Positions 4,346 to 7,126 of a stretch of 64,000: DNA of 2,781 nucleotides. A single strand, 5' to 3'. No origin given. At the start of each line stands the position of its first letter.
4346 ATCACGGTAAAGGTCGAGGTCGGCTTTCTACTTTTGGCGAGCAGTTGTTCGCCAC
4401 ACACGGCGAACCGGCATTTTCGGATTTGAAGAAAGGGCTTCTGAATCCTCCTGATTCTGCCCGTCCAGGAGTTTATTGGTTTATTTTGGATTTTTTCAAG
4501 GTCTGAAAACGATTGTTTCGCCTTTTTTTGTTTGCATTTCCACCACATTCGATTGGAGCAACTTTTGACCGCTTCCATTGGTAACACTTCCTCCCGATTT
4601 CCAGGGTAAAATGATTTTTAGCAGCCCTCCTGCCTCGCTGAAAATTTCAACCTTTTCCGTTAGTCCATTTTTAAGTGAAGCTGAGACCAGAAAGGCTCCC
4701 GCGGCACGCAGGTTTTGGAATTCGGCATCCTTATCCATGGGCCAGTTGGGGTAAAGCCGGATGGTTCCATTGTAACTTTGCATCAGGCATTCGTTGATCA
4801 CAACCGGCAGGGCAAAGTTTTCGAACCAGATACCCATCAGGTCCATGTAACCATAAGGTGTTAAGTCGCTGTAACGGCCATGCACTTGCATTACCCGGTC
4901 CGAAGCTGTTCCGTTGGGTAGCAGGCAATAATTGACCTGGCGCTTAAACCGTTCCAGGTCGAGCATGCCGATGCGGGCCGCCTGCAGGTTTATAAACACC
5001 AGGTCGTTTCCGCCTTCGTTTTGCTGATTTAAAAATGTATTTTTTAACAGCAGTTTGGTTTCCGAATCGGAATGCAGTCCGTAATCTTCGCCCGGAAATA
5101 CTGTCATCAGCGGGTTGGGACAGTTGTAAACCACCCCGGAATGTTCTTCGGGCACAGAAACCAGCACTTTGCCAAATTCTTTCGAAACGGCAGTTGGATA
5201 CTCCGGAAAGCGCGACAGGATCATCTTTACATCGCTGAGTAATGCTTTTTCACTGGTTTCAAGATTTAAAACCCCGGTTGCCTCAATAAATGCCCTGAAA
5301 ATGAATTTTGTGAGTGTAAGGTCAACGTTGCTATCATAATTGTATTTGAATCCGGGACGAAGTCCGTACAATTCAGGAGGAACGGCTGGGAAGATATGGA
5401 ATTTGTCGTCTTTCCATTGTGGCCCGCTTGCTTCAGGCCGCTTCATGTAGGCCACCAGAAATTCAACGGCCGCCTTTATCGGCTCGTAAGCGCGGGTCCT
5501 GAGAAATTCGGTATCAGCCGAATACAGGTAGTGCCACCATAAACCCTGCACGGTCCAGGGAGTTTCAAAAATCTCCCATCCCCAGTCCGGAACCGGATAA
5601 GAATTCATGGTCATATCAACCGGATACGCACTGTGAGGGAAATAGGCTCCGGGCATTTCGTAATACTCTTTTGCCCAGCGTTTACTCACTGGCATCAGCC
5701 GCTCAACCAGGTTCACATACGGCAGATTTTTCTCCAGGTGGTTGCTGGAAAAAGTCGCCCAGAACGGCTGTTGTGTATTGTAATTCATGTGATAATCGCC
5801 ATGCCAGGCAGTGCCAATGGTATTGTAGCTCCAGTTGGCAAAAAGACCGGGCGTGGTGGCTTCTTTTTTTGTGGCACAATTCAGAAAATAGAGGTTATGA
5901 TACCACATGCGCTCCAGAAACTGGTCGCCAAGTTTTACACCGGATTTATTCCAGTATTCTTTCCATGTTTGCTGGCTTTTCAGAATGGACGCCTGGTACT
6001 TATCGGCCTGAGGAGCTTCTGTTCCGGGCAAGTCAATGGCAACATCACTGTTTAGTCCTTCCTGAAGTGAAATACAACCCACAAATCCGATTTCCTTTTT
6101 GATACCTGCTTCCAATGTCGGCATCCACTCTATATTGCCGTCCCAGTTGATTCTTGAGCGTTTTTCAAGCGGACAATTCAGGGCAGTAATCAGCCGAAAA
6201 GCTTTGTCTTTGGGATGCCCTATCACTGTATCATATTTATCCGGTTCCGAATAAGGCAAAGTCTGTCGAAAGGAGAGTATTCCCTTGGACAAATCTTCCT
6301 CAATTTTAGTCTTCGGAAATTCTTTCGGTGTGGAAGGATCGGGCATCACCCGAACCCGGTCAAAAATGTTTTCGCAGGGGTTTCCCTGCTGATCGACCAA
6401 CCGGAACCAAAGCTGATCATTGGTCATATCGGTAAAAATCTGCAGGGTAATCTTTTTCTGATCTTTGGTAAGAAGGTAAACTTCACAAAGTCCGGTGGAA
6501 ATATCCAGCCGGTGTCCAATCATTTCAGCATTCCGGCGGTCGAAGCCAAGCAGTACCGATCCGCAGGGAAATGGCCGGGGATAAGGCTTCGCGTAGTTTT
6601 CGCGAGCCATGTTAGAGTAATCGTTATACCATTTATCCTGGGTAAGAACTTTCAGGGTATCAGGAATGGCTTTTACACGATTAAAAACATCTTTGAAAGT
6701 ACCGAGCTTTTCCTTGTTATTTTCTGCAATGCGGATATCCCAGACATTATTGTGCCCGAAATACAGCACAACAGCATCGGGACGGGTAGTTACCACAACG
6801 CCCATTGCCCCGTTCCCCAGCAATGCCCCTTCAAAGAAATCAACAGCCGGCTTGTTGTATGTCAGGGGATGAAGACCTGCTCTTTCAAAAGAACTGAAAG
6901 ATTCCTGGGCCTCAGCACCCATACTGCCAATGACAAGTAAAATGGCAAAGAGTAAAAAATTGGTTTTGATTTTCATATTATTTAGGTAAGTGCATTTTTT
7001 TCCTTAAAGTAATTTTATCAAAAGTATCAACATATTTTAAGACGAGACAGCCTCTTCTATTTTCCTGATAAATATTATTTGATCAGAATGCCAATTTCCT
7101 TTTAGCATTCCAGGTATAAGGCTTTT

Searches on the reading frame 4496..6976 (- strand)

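Call 62: search_protein_families(library=pfam, proteins=[window:4496-6976:-], max_evalue=0.00001)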
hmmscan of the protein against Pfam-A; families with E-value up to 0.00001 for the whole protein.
window:4496-6976:- (826 aa): 2 families
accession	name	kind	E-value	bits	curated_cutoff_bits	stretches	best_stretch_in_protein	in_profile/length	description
PF22124.2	Glyco_hydro_95_cat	-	5.7e-30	105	27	1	333-593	34-283/408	Glycosyl hydrolase family 95 catalytic domain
PF14498.12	Glyco_hyd_65N_2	-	4.6e-10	40.4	27.7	1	38-193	1-146/234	Glycosyl hydrolase family 65, N-terminal domain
